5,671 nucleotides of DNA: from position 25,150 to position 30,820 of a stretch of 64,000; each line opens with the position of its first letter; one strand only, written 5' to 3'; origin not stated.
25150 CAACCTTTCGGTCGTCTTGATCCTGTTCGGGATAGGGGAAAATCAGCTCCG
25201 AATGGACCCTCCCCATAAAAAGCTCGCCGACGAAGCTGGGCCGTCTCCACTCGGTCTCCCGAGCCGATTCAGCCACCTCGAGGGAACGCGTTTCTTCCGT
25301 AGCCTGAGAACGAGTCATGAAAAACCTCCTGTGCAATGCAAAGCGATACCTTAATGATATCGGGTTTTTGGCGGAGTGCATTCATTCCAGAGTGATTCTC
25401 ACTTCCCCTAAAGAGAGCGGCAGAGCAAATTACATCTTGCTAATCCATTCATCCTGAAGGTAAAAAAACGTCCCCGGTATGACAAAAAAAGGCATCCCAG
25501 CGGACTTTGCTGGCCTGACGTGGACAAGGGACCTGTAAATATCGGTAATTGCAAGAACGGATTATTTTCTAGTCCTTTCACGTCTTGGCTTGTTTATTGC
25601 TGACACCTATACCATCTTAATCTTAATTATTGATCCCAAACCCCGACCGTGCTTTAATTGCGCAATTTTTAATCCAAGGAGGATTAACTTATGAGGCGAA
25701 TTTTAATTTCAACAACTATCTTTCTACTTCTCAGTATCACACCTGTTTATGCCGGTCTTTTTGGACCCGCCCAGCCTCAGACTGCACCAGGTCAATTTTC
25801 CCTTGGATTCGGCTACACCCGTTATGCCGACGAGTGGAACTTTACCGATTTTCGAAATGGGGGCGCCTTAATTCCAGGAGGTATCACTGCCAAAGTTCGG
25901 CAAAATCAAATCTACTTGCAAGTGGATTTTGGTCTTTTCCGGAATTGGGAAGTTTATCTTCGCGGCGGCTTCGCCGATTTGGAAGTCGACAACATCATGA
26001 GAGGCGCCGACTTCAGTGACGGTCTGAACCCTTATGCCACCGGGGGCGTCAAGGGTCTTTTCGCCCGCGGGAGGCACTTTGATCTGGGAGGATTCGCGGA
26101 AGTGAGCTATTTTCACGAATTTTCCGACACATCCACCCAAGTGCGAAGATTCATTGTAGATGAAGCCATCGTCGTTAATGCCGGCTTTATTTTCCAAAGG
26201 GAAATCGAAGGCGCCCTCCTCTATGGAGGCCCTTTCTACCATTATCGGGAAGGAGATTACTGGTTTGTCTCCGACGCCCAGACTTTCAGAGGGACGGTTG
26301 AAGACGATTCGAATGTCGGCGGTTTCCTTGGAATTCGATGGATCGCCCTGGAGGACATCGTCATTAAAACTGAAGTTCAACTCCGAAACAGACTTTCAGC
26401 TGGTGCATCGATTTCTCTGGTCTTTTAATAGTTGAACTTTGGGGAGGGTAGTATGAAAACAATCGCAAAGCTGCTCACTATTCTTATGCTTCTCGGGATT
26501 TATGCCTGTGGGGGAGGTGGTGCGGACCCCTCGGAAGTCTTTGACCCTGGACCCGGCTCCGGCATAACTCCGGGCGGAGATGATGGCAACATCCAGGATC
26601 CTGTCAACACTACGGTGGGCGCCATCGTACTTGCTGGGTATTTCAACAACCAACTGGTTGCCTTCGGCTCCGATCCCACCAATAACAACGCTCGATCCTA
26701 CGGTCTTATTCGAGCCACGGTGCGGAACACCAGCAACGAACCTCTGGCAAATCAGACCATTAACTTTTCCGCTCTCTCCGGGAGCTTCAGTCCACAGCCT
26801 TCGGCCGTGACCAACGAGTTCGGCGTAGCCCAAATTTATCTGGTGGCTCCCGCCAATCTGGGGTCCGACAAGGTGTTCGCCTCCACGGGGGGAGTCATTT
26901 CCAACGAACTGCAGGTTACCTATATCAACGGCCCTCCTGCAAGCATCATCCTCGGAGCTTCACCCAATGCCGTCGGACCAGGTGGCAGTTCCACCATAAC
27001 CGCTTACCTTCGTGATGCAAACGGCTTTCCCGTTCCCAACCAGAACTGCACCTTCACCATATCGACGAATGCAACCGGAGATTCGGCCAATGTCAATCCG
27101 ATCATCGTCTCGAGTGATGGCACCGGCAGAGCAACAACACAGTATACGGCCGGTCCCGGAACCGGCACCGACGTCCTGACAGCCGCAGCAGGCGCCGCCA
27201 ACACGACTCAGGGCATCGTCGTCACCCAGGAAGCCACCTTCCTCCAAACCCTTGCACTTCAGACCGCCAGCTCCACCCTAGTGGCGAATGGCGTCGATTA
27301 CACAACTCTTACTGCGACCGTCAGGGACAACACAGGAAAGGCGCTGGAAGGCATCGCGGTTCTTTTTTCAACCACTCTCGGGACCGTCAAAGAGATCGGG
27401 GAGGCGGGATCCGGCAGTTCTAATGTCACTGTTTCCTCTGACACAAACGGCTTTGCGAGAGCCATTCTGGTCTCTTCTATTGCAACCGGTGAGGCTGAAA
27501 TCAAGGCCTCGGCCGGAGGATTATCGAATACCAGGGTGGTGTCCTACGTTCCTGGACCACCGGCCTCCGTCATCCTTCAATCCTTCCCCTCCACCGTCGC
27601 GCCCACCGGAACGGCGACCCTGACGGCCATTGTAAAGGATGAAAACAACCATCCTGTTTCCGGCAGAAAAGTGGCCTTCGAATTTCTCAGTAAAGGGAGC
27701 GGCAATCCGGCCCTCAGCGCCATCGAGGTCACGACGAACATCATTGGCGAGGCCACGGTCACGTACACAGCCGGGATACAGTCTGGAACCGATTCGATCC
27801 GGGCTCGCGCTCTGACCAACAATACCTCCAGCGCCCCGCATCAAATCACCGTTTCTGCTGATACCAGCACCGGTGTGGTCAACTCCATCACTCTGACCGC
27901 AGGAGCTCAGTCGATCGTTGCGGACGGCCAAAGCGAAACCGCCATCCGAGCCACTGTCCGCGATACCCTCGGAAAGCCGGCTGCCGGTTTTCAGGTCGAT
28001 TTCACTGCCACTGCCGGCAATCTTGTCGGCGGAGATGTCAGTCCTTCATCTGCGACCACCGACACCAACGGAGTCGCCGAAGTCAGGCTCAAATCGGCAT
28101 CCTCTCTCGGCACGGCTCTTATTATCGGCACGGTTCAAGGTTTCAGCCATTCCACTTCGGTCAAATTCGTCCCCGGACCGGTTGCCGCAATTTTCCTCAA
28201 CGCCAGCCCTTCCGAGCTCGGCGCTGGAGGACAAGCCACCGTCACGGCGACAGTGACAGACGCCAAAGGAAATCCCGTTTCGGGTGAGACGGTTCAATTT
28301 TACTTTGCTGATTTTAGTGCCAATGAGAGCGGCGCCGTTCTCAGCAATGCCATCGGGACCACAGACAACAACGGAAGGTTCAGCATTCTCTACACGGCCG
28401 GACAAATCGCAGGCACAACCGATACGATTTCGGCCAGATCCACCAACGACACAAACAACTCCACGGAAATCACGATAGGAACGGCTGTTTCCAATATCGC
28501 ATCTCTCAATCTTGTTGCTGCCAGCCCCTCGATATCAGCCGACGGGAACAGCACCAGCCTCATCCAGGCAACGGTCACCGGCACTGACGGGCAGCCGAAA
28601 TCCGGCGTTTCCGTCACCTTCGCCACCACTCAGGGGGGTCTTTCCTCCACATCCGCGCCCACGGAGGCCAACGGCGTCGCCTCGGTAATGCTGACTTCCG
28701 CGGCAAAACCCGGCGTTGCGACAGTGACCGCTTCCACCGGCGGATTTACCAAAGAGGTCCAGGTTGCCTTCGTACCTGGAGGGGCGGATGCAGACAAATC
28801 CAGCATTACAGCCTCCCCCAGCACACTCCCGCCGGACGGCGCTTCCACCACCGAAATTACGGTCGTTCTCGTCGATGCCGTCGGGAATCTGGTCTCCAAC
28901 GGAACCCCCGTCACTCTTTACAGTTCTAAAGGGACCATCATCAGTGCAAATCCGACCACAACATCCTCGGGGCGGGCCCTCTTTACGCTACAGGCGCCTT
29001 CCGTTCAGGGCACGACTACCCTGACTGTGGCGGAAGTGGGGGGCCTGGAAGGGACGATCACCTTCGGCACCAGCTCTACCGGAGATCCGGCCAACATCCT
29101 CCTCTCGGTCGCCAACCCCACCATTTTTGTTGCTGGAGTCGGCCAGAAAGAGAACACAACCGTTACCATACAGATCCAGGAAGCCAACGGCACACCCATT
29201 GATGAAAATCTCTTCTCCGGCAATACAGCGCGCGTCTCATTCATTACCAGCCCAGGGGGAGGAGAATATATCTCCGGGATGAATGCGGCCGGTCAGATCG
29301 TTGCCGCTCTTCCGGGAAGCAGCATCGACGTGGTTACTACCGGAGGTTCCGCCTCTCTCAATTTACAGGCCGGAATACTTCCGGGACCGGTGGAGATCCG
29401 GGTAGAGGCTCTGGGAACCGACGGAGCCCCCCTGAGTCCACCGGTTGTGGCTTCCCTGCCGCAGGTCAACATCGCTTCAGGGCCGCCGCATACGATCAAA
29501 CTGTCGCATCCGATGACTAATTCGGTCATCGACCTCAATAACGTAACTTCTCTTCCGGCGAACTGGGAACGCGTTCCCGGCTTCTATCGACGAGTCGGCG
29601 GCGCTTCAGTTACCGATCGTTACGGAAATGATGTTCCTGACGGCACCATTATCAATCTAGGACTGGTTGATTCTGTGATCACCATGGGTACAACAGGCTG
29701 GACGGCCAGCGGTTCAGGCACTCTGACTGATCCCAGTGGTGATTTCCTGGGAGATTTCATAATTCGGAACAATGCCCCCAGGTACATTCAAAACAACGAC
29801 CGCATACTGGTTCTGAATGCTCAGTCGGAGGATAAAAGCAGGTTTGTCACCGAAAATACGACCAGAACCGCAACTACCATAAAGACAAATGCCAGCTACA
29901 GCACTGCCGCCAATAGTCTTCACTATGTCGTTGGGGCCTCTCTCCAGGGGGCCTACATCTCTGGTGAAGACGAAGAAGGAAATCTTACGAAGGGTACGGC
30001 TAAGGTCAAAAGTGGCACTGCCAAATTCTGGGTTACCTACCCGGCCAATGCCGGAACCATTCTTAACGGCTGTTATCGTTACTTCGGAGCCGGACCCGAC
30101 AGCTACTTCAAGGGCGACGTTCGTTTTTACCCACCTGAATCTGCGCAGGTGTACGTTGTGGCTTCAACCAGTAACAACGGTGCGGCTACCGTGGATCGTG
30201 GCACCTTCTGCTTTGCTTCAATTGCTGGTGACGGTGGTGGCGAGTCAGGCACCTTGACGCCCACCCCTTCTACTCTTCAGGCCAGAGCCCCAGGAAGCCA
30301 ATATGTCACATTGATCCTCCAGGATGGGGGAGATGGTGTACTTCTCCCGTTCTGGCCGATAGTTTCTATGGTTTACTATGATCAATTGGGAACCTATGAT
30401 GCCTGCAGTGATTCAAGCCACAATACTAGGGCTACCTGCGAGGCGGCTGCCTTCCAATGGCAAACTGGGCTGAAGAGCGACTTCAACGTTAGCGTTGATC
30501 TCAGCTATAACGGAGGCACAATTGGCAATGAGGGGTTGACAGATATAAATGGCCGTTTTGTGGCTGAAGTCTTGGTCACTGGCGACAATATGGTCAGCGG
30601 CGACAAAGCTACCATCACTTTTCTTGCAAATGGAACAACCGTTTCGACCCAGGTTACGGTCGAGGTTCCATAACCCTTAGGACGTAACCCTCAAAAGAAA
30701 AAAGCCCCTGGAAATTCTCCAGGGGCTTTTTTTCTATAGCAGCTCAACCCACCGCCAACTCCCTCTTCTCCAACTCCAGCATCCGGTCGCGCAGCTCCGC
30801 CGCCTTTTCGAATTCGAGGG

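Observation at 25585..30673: Lower-GC islet: sigma-54-like promoter, small beta-barrel OMP and a 1406-aa Ig-repeat lipoprotein, a possible split invasin-like surface display pair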

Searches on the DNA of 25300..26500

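Call 68: search_rna_families(source=window, start=25300, end=26500, threshold=evalue, max_evalue=1)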
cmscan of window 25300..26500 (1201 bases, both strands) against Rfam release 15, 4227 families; matches with E-value up to 1: 0.
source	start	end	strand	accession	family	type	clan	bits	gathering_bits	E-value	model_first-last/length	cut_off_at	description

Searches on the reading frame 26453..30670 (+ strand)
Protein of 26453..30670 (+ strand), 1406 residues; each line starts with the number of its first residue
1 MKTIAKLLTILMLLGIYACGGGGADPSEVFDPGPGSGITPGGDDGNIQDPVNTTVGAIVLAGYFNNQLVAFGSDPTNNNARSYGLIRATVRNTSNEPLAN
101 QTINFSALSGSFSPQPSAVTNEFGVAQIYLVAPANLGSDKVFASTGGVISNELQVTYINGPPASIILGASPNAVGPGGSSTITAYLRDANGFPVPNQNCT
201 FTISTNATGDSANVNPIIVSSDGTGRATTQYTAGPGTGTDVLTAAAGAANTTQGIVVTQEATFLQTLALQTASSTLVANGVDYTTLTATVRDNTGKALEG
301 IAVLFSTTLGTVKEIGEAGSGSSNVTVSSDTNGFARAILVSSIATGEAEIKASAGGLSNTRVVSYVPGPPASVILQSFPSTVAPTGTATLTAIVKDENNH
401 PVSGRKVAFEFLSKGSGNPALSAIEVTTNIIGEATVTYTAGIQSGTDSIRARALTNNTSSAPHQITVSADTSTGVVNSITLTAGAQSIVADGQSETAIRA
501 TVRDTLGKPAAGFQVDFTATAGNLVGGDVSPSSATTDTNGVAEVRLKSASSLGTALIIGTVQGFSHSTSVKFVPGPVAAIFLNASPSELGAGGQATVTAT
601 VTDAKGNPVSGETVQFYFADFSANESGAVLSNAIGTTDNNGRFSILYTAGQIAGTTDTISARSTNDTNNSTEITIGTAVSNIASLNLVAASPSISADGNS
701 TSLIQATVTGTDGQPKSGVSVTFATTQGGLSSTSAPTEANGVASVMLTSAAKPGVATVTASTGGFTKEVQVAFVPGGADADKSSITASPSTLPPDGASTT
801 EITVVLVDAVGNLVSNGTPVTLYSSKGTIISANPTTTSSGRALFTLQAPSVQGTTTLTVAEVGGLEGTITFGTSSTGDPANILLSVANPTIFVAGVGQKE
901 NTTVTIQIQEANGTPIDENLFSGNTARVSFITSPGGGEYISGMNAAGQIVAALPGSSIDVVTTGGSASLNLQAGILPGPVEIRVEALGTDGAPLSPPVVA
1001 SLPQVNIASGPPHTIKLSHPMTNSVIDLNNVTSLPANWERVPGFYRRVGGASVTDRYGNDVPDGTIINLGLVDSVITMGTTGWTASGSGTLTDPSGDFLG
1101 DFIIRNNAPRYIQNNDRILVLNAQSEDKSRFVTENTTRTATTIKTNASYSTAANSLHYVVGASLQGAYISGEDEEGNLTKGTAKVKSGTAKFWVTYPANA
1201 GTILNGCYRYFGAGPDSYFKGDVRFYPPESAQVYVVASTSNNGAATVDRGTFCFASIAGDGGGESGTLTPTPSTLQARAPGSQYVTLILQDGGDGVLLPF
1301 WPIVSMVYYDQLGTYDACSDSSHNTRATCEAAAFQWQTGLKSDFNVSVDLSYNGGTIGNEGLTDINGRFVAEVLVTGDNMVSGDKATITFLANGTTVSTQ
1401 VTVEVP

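Call 6: search_protein_families(library=pfam, proteins=[window:26453-30670:+], max_evalue=1)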
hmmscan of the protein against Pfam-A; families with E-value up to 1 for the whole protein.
window:26453-30670:+ (1406 aa): 9 families
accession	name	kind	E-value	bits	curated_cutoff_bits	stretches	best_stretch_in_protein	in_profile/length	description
PF02369.22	Big_1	-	1.8e-67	223.9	34.9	8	686-774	3-93/93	Bacterial Ig-like domain (group 1)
PF09134.16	Invasin_D3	-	9.8e-60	199.6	33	8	686-776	6-98/98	Invasin, domain 3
PF18565.7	Glyco_hydro2_C5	-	1.8e-13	50.7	32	3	785-863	3-96/103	Glycoside hydrolase family 2 C-terminal domain 5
PF13115.11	YtkA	-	1.1e-06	29.7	25.9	0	585-621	13-47/85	YtkA-like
PF17789.7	MG4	-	0.0013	19.4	24.7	0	498-550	18-64/95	Macroglobulin domain MG4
PF13620.12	CarboxypepD_reg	-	0.0044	17.8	32.3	3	704-776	2-72/82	Carboxypeptidase regulatory-like domain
PF10794.15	DUF2606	-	0.0095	16.1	25.4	1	596-643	47-94/134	Protein of unknown function (DUF2606)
PF16583.11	ZirS_C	-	0.046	13.8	26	0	359-404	37-81/145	Zinc-regulated secreted antivirulence protein C-terminal domain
PF24107.1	DUF7382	-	0.37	11.1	27.4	1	582-614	6-39/65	Domain of unknown function (DUF7382)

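Call 7: search_protein_families(library=ncbifam, proteins=[window:26453-30670:+], max_evalue=1)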
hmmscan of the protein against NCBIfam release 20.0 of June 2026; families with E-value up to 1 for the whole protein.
window:26453-30670:+ (1406 aa): 3 families
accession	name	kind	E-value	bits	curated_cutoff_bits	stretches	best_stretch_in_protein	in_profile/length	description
NF033639.1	intimin_alpha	exception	1.8e-06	26.1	2050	3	385-562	575-737/940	intimin type alpha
NF041462.1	GalA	equivalog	3.8e-06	25.3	900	1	461-767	642-758/763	beta-galactosidase GalA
TIGR04134.1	lipo_with_rSAM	hypoth_equivalog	0.026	14.5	39.8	0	596-647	41-91/150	radical SAM-associated putative lipoprotein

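Call 53: search_solved_structures(query=window:26453-30670:+, max_evalue=0.001)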
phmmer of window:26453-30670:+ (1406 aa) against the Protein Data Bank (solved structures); distinct sequences matched with E-value up to 0.001: 3.
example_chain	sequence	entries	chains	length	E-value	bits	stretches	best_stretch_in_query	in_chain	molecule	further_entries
1cwv_A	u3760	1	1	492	1.4e-12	49.5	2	691-811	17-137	INVASIN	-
5ldy_A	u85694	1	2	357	3.4e-05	25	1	684-815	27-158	Ig domain protein group 1 domain protein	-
6tpl_A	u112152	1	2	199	0.00055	21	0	695-769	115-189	Intimin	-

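Call 77: list_cluster_members(proteins=[P0001, P0078, P0159, P0164, P0162, window:26453-30670:+])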
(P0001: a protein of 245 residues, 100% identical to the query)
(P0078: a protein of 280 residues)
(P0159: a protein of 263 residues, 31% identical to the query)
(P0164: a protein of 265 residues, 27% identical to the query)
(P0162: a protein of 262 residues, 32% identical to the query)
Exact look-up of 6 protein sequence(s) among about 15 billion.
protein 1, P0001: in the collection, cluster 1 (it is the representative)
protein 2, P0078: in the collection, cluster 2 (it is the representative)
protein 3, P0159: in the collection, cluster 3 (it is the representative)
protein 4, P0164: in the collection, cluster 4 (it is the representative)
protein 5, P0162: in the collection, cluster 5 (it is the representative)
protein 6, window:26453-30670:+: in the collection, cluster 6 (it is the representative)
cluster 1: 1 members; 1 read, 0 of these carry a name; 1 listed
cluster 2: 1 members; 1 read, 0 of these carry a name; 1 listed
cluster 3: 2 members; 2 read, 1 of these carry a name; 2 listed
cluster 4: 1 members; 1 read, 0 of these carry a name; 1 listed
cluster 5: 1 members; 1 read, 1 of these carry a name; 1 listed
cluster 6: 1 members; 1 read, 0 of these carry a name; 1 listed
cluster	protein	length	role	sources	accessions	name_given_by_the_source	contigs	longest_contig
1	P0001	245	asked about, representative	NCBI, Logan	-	-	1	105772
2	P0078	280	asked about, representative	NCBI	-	-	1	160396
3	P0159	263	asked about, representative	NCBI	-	-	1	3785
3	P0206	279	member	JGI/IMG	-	hypothetical protein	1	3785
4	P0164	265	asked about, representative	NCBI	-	-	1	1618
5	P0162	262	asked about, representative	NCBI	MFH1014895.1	MAG: hypothetical protein V1762_03130 [Nitrospirota bacterium]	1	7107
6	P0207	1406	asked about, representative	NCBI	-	-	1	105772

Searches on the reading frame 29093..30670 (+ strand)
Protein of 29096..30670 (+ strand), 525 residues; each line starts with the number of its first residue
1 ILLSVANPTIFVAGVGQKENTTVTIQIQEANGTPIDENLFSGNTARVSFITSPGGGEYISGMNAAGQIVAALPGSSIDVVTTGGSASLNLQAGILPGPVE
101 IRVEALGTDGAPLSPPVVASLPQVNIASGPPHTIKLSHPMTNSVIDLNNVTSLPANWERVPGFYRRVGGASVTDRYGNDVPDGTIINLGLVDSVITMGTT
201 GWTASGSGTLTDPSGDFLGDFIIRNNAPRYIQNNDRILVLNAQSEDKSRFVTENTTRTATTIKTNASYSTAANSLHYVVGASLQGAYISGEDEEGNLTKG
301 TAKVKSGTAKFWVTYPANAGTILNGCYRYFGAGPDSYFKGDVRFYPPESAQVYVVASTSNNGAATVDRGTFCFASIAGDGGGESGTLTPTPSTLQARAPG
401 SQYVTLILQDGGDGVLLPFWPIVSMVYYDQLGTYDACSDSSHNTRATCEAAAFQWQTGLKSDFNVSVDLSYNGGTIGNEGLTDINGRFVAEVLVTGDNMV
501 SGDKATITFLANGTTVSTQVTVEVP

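Call 52: find_homologous_proteins(query=window:29096-30670:+, max_evalue=0.001)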
Query seq(525 aa) (525 aa): 38 proteins with E <= 0.001 among 8000 candidates.
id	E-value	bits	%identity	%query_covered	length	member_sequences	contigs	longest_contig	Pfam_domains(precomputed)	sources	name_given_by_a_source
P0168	7.0e-179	614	65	88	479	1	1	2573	-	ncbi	ncbi:MAG: hypothetical protein P8Z70_06125, partial [Desulfuromonadales bacterium]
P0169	1.4e-118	415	48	100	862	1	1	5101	PF02369.23,PF09134.17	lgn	-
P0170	1.5e-111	392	45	99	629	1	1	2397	PF02369.23,PF09134.17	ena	-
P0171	1.4e-95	339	44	100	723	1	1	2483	PF02369.23,PF09134.17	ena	-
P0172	1.5e-93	332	44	100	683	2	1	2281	PF02369.23,PF09134.17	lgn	-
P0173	3.8e-91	324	43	100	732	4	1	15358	PF02369.23,PF09134.17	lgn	-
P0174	7.6e-80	287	42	82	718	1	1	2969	PF17789.8,PF02369.23,PF09134.17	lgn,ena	-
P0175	2.7e-78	282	45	81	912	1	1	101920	PF02369.23,PF09134.17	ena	-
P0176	1.4e-76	276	39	100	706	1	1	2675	PF17789.8,PF02369.23,PF09134.17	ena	-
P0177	1.7e-73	266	38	100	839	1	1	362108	PF02369.23,PF18565.8,PF09134.17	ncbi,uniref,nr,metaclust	ncbi:Ig-like domain-containing protein [Chrysiogenes arsenatis]|uniref:Ig-like domain-containing pro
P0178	3.4e-67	245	42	71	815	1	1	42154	PF02369.23,PF18565.8,PF09134.17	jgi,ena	-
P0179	3.7e-67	245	36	100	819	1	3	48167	PF02369.23,PF18565.8,PF09134.17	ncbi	-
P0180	7.5e-67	244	38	100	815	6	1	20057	PF02369.23,PF18565.8,PF09134.17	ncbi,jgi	ncbi:MAG: hypothetical protein C4548_16565, partial [Desulfobacteraceae bacterium]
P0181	8.6e-67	244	41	86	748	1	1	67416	PF02369.23,PF18565.8,PF09134.17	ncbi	-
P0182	1.2e-66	244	39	82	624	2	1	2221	-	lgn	-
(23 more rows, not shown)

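Call 54: find_encoding_contigs(protein=P0177, flank=6000, max_places=2)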
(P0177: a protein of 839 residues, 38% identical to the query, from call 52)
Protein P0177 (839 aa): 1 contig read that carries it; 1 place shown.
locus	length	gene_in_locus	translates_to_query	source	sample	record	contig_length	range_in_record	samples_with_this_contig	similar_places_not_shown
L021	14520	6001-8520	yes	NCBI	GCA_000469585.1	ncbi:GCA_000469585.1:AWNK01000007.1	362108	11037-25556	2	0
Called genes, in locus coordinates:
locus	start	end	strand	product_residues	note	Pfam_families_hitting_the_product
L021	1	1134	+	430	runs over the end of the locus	PF28597:T2SSF_N (weak), PF00482:T2SSF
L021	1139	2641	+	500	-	-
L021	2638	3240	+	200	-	-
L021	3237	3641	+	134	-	-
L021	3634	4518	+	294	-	-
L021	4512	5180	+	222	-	PF07963:N_methyl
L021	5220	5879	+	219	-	PF07963:N_methyl (weak)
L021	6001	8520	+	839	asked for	PF02369:Big_1, PF09134:Invasin_D3, PF18565:Glyco_hydro2_C5 (faint), PF02369:Big_1, PF09134:Invasin_D3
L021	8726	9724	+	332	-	PF01075:Glyco_transf_9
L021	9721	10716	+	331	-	PF01075:Glyco_transf_9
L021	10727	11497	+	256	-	PF00535:Glycos_transf_2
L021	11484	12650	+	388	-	PF01075:Glyco_transf_9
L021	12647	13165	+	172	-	PF01327:Pep_deformylase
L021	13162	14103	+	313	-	PF00551:Formyl_trans_N, PF02911:Formyl_trans_C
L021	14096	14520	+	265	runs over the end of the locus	PF01976:DUF116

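Call 69: predict_structure(alignment_id=A6)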
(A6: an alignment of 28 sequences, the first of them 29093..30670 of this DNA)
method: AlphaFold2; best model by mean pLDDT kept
length: 526 residues; sequences in the alignment: 28
mean_pLDDT: 80.7   pTM: 0.62
mean pLDDT of the five models: 80.7, 79.8, 76.6, 76.1, 74.3
residues with pLDDT >= 90: 161; 70-90: 250; 50-70: 100; < 50: 15
segments of 3 or more residues with pLDDT < 50: 377-384, 456-458
pLDDT, mean of each block of 10 residues (from residue 1): 82 62 89 87 92 88 93 92 92 83 92 89 70 72 56 54 71 78 88 93 95 95 89 95 89 90 94 93 88 89 89 79 58 78 81 88 81 58 64 82 87 68 86 64 67 53 84 63 82 87 86 74 83
secondary structure, 60 per line:
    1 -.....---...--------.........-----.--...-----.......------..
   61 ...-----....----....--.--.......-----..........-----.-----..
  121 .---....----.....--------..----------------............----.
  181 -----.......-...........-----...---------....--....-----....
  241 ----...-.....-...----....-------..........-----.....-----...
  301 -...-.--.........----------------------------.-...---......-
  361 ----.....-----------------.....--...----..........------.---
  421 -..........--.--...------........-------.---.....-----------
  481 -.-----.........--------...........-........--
elements in order: E2-6 E10-12 E21-29 E46-52 E59-63 E69-72 E77-80 E86-92 E98-107 E119-121 E125-128 E133-137 E164-175 E186-192 E194-204 E210-212 E222-225 E228-231 E237-240 E249-253 E262-265 E273-282 E288-292 E298-300 E302-304 E309-317 E354-359 E365-369 E387-391 E394-396 E401-410 E422-431 H446-453 E465-469 E488-496 E505-512 E517-524
